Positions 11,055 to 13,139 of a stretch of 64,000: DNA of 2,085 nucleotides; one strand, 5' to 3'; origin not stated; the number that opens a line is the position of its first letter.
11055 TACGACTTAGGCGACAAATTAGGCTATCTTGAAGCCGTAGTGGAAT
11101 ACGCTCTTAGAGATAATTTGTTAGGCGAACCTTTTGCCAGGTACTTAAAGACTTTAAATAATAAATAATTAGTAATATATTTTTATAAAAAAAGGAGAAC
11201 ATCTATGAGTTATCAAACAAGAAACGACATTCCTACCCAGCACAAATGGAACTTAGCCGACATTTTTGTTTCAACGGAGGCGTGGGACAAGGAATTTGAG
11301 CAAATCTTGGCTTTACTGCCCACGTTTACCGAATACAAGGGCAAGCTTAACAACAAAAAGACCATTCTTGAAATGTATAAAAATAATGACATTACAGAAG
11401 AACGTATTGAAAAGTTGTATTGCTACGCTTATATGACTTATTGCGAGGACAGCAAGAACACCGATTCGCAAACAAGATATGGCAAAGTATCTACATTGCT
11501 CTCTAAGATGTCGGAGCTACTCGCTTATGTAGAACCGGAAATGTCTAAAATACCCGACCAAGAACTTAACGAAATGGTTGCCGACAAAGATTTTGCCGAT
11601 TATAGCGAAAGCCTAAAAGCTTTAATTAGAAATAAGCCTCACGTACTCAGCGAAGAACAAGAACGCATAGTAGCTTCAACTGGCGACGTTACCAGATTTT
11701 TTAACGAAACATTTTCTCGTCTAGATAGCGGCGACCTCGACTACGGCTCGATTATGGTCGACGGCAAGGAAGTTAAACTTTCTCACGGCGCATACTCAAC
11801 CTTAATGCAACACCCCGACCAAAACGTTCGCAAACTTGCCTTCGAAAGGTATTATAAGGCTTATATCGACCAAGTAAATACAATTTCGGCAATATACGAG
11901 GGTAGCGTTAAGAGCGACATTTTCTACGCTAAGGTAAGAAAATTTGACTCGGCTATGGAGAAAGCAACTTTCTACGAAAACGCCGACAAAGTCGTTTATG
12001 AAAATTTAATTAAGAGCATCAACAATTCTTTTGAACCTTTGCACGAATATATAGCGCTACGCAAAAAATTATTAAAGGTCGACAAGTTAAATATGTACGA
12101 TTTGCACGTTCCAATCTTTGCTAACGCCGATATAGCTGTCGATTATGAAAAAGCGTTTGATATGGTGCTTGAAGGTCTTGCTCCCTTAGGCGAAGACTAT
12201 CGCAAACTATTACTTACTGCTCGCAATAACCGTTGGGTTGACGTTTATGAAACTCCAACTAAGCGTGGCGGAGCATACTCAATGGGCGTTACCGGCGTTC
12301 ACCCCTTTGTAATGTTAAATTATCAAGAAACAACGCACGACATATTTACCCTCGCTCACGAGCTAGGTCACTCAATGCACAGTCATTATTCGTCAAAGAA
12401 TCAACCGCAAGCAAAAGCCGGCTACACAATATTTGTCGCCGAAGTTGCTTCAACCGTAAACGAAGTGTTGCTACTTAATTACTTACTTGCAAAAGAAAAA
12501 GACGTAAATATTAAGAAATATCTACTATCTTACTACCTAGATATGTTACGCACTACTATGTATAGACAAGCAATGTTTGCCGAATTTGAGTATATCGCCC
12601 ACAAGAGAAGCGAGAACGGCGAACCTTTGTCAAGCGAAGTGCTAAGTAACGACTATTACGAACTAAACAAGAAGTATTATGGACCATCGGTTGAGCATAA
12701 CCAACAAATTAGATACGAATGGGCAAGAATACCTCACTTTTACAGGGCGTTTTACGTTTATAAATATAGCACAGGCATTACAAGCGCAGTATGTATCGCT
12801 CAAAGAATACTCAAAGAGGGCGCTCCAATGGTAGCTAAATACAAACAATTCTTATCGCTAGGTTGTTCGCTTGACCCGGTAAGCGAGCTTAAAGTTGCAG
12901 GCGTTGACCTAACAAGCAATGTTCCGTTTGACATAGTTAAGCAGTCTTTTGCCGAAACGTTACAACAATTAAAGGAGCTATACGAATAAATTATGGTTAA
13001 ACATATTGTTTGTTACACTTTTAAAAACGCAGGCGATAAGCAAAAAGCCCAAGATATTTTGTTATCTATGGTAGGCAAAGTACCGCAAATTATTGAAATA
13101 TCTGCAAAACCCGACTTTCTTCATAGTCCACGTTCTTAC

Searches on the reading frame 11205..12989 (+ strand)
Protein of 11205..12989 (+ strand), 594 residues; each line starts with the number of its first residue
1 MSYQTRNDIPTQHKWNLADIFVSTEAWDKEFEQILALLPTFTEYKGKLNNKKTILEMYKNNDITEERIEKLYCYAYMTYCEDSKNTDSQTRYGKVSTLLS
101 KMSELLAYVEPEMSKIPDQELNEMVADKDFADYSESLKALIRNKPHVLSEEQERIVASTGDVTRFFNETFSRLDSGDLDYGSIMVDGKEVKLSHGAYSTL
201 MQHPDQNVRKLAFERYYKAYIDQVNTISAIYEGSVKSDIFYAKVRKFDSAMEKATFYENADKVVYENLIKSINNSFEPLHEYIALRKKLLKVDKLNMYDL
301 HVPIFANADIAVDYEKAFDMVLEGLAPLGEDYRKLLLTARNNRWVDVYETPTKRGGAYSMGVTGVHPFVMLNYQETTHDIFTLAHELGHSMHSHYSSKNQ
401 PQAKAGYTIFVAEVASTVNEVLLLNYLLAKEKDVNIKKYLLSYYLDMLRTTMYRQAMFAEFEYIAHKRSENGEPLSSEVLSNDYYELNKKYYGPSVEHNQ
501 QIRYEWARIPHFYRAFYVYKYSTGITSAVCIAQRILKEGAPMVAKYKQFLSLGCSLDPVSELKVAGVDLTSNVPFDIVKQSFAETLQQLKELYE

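Call 29: search_protein_families(library=pfam, proteins=[window:11205-12989:+], max_evalue=0.00001)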
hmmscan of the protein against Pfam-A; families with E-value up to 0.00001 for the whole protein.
window:11205-12989:+ (594 aa): 2 families
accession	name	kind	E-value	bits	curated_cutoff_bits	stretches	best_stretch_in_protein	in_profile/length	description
PF01432.26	Peptidase_M3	-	9.6e-67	226.7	27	1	200-575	2-451/457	Peptidase family M3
PF08439.15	Peptidase_M3_N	-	2.1e-14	53.9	25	1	112-179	1-69/70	Oligopeptidase F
